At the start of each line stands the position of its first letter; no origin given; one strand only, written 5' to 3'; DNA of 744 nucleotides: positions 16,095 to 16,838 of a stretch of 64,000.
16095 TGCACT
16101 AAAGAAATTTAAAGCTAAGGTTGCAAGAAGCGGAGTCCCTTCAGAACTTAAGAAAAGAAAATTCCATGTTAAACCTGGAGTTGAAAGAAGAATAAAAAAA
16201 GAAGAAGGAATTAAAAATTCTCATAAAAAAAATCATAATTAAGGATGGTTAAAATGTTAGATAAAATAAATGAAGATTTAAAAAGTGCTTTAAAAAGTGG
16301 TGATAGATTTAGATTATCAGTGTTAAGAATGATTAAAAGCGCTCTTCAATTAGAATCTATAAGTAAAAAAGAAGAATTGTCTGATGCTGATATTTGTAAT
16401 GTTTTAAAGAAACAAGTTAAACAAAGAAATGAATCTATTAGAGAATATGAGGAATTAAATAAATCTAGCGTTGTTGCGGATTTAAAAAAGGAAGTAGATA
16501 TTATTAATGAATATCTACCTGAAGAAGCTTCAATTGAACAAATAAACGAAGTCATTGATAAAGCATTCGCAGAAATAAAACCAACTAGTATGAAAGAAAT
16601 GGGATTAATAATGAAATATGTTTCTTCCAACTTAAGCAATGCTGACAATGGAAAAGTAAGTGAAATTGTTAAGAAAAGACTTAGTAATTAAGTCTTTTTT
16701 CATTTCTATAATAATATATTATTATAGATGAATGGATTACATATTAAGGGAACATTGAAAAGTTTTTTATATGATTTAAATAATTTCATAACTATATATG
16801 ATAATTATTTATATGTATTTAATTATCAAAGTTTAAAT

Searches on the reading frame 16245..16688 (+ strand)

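Call 4: search_protein_families(library=pfam, proteins=[window:16245-16688:+], max_evalue=1)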
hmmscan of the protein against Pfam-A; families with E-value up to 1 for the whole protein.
window:16245-16688:+ (148 aa): 8 families
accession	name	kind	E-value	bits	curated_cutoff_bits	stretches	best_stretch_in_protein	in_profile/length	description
PF09424.15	YqeY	-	1.8e-40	138.8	27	1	6-146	2-143/143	Yqey-like protein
PF19903.4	DUF6376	-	0.0055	17.4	27.3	1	42-119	24-97/116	Family of unknown function (DUF6376)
PF09524.15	Phg_2220_C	-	0.0055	17.2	27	1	78-117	15-54/73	Conserved phage C-terminus (Phg_2220_C)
PF08967.16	ENCP4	-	0.04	14.5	31.4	1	49-81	33-65/81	Putative type 4B encapsulin shell protein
PF18291.6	HU-HIG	-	0.045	14.2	26.2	1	4-50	55-101/125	HU domain fused to wHTH, Ig, or Glycine-rich motif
PF23562.2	AMP-binding_C_3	-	0.085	13.7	20.8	1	38-79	47-88/124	AMP-binding enzyme C-terminal domain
PF14493.12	HTH_40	-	0.13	13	27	1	27-102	6-87/89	Helix-turn-helix domain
PF18175.6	HU-CCDC81_bac_2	-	0.26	11.7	35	0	37-71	5-39/70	CCDC81-like prokaryotic HU domain 2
